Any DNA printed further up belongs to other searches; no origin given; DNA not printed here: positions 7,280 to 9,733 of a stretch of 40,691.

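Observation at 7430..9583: Gene fusion of an RmlD-like 4-ketoreductase with a PseC-type 4-aminotransferase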

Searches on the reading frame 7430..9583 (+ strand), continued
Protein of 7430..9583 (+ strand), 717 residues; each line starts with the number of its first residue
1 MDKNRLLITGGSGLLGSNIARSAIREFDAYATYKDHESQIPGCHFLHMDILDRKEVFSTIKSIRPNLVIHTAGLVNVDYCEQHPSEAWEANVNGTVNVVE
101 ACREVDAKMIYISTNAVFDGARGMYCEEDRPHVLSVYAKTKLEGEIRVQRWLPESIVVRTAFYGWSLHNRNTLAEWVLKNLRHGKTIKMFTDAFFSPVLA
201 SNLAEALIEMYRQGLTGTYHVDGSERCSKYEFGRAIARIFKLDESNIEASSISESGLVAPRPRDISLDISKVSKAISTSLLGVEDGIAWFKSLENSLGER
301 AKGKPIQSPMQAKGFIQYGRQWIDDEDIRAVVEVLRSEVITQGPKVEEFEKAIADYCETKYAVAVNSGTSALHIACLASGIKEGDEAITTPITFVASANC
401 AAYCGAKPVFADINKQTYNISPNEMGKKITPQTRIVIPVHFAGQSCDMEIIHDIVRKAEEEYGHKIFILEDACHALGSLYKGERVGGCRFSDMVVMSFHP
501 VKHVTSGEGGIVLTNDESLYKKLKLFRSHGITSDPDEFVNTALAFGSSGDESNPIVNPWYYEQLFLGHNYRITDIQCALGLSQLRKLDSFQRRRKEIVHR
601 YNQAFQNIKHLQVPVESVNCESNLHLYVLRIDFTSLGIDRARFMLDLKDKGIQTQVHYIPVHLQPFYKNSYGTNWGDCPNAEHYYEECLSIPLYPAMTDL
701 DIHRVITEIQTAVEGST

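Call 45: find_encoding_contigs(protein=P0031, flank=10000, max_places=1)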
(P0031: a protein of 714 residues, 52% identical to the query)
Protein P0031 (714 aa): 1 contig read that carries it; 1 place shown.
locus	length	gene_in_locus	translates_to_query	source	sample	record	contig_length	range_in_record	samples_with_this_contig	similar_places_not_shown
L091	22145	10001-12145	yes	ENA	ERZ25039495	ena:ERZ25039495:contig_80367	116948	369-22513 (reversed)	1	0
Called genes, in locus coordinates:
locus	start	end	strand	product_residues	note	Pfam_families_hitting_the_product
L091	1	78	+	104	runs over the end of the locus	PF09723:Zn_ribbon_8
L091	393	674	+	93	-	PF06514:PsbU (weak), PF12836:HHH_3, PF00633:HHH (faint), PF14520:HHH_5 (faint), PF14579:HHH_6 (weak), PF12826:HHH_2 (faint), PF14716:HHH_8 (faint)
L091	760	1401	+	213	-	PF02732:ERCC4, PF12826:HHH_2, PF14520:HHH_5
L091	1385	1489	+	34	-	-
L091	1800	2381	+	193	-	PF13412:HTH_24, PF22674:C2185-like_N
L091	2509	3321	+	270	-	PF01370:Epimerase, PF16363:GDP_Man_Dehyd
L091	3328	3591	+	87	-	PF16363:GDP_Man_Dehyd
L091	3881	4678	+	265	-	PF01370:Epimerase, PF04321:RmlD_sub_bind, PF16363:GDP_Man_Dehyd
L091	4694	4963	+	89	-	-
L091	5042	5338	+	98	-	-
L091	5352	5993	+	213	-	PF08843:AbiEii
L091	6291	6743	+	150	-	PF01909:NTP_transf_2 (weak), PF18765:Polbeta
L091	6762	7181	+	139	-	PF01934:HepT-like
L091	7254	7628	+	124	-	PF13366:PDDEXK_3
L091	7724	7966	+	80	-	-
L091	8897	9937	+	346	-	PF01073:3Beta_HSD, PF01370:Epimerase, PF02719:Polysacc_synt_2, PF04321:RmlD_sub_bind (weak), PF05368:NmrA, PF13460:NAD_binding_10, PF16363:GDP_Man_Dehyd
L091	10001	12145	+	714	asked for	PF01073:3Beta_HSD (weak), PF01370:Epimerase, PF02719:Polysacc_synt_2, PF04321:RmlD_sub_bind, PF16363:GDP_Man_Dehyd, PF01041:DegT_DnrJ_EryC1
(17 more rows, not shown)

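Call 67: search_solved_structures(query=L001:8912-9952:+, max_evalue=1e-40)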
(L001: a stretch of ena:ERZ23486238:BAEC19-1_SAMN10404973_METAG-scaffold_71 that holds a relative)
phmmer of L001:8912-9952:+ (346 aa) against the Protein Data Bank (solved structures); distinct sequences matched with E-value up to 1e-40: 7.
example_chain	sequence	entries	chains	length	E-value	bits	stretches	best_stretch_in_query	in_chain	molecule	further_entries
2gn4_A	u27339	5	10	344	2.4e-108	365.2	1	1-324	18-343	UDP-GlcNAc C6 dehydratase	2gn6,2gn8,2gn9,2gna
6bwc_A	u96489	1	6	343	2e-68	233.9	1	3-325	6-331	Polysaccharide biosynthesis protein CapD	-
4j2o_A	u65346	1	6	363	1.9e-66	227.5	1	1-328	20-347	UDP-N-acetylglucosamine 4,6-dehydratase/5-epimerase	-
3vvb_A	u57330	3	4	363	1.9e-66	227.4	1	3-325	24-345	CapE | Capsular polysaccharide synthesis enzyme Cap8E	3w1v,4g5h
3vvc_A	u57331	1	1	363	6.8e-66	225.6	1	3-325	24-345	Capsular polysaccharide synthesis enzyme Cap8E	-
4tqg_A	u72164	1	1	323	8.5e-43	149.7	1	2-280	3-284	Putative dTDP-d-glucose 4 6-dehydratase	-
5bjy_A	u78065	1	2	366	5.7e-41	143.7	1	2-284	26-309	WlaL protein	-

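Call 68: search_protein_families(library=ncbifam, proteins=[L001:8912-9952:+], max_evalue=1e-30)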
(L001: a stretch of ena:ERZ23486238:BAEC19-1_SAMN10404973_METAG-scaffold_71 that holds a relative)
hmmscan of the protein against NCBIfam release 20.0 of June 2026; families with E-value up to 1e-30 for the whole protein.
L001:8912-9952:+ (346 aa): 2 families
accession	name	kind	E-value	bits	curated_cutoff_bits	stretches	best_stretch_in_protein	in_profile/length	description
TIGR03589.1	PseB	equivalog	1.3e-146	487.7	407.75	1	1-324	1-323/324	UDP-N-acetylglucosamine 4,6-dehydratase (inverting)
TIGR04130.1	FnlA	equivalog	4.1e-70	236.3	730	1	1-327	1-327/337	UDP-N-acetylglucosamine 4,6-dehydratase/5-epimerase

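Call 69: predict_structure(alignment_id=A1)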
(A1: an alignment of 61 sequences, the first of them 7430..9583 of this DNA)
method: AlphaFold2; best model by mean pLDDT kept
length: 717 residues; sequences in the alignment: 61
mean_pLDDT: 86.8   pTM: 0.56
mean pLDDT of the five models: 86.8, 85.0, 83.5, 81.1, 81.0
residues with pLDDT >= 90: 442; 70-90: 190; 50-70: 38; < 50: 47
segments of 3 or more residues with pLDDT < 50: 298-312, 500-507, 542-550, 557-562
pLDDT, mean of each block of 10 residues (from residue 1): 81 92 91 87 92 97 97 94 97 98 97 96 94 96 98 97 84 92 95 96 96 97 96 97 96 89 94 95 95 68 33 68 83 80 85 95 87 91 92 75 89 91 97 95 87 98 97 88 93 83 51 97 77 52 46 49 51 83 87 92 92 85 88 91 90 85 85 91 92 90 94 80
secondary structure, 60 per line:
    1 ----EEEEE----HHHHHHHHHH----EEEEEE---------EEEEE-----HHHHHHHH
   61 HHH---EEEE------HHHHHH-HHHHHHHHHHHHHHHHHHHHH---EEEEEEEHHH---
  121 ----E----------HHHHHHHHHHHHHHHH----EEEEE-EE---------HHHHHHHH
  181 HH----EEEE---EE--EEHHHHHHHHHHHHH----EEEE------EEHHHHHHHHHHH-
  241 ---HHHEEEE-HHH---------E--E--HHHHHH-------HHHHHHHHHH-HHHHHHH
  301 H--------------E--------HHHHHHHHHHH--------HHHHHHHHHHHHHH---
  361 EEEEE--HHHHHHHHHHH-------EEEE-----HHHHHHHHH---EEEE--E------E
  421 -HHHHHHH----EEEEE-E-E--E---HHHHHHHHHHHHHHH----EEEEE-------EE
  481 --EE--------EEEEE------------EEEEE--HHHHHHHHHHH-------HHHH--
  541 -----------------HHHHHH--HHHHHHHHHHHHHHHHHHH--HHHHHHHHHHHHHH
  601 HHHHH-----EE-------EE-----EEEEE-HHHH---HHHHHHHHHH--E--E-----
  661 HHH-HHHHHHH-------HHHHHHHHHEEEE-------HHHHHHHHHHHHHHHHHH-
elements in order (helices of 4 or more, strands of 3 or more residues): E5-9 H14-23 E28-33 E43-47 H53-63 E67-70 H77-82 H84-104 E108-114 H136-151 E156-160 H173-182 E187-190 H200-212 E217-220 H229-239 E247-250 H270-275 H283-292 H294-301 H325-335 H344-357 E361-365 H368-378 E386-389 H395-403 E407-410 H422-428 E433-437 H448-462 E467-471 E493-497 E510-514 H517-527 H535-538 H558-563 H566-584 H587-605 E627-631 H633-636 H640-649 H665-671 H679-687 E688-691 H699-716

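Call 72: fold_search(model_id=the predicted structure, library=pdb)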
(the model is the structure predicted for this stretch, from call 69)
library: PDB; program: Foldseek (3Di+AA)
matches with E <= 10: 1979; with E <= 0.001: 1756
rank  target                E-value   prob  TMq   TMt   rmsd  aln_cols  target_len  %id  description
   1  4oca                  5.9e-33  1.00  0.46  0.89   3.9       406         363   34  Cryatal structure of ArnB K188A complexted with PLP and UDP-Ara4N (released 2014-03-12)
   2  1mdx                  1.9e-32  1.00  0.47  0.89   6.0       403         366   34  Crystal structure of ArnB transferase with pyridoxal 5' phosphate (released 2002-12-11)
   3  1mdo                  2.3e-32  1.00  0.46  0.89   6.5       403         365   35  Crystal structure of ArnB aminotransferase with pyridomine 5' phosphate (released 2002-12-11)
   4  3bn1_C                5.1e-32  1.00  0.46  0.89   5.1       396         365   32  Crystal structure of GDP-perosamine synthase (released 2008-03-18)
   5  7b0m                  5.4e-32  1.00  0.46  0.87   7.3       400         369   32  Sugar transaminase from a metagenome collected from troll oil field production water (released 2021-12-01)
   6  8sng_A                5.4e-32  1.00  0.47  0.89   7.0       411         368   32  Crystal Structure of ArnB Transferase from Klebsiella aerogenes (Lattice Translocation Disorder, P21 form) (released 2023-05-10)
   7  8snj_A                8.4e-32  1.00  0.47  0.88   7.0       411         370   32  Crystal Structure of ArnB Transferase from Klebsiella aerogenes (Lattice Translocation Disorder, P1 form) (released 2023-05-10)
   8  8snj_B                8.4e-32  1.00  0.46  0.88   7.5       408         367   32  Crystal Structure of ArnB Transferase from Klebsiella aerogenes (Lattice Translocation Disorder, P1 form) (released 2023-05-10)
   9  6ewr_A                1.0e-31  1.00  0.48  0.84   6.6       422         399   30  Putative sugar aminotransferase Spr1654 from Streptococcus pneumoniae, PMP-form (released 2018-05-02)
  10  8snj_F                1.2e-31  1.00  0.47  0.89   6.9       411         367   31  Crystal Structure of ArnB Transferase from Klebsiella aerogenes (Lattice Translocation Disorder, P1 form) (released 2023-05-10)
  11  1mdz                  1.4e-31  1.00  0.46  0.89   6.5       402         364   35  Crystal structure of ArnB aminotransferase with cycloserine and pyridoxal 5' phosphate (released 2002-12-11)
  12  8snj_C                1.8e-31  1.00  0.46  0.89   7.2       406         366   32  Crystal Structure of ArnB Transferase from Klebsiella aerogenes (Lattice Translocation Disorder, P1 form) (released 2023-05-10)
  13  6ewj_A                2.3e-31  1.00  0.48  0.84   6.6       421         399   30  Putative sugar aminotransferase Spr1654 from Streptococcus pneumoniae, apo-form (released 2018-05-02)
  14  6ewj_D                2.9e-31  1.00  0.48  0.84   6.6       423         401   30  Putative sugar aminotransferase Spr1654 from Streptococcus pneumoniae, apo-form (released 2018-05-02)
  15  6ewr_C                3.2e-31  1.00  0.48  0.83   6.6       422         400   30  Putative sugar aminotransferase Spr1654 from Streptococcus pneumoniae, PMP-form (released 2018-05-02)
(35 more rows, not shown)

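Call 85: search_protein_representatives(protein=window:7430-9583:+)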
Query: 717 residues. Proteins with E-value up to 0.001 (for the whole library): 105817; up to 1e-10: 55646; up to 1e-30: 10357. The best 150 are listed.
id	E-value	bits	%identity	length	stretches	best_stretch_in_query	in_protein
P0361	9.6e-211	718.2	48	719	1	4-711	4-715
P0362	1.5e-176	605.1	46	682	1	34-709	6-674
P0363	6.2e-166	570.0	40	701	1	4-711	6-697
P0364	5.7e-164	563.6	55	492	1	213-683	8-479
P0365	8.5e-161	553.1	61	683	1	325-709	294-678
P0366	5.6e-154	530.5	39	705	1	5-708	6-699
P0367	8.5e-151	520.0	46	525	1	6-524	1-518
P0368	3.9e-149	514.5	60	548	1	307-709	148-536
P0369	2.4e-148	511.9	41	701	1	5-712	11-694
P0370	2.5e-148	511.8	38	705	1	3-711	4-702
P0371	6.2e-148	510.6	40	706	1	6-710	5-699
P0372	3.0e-147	508.3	41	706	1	3-707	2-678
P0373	3.1e-145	501.6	39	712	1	6-714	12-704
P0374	4.3e-145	501.2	39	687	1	4-710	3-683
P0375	1.2e-142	493.0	35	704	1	5-712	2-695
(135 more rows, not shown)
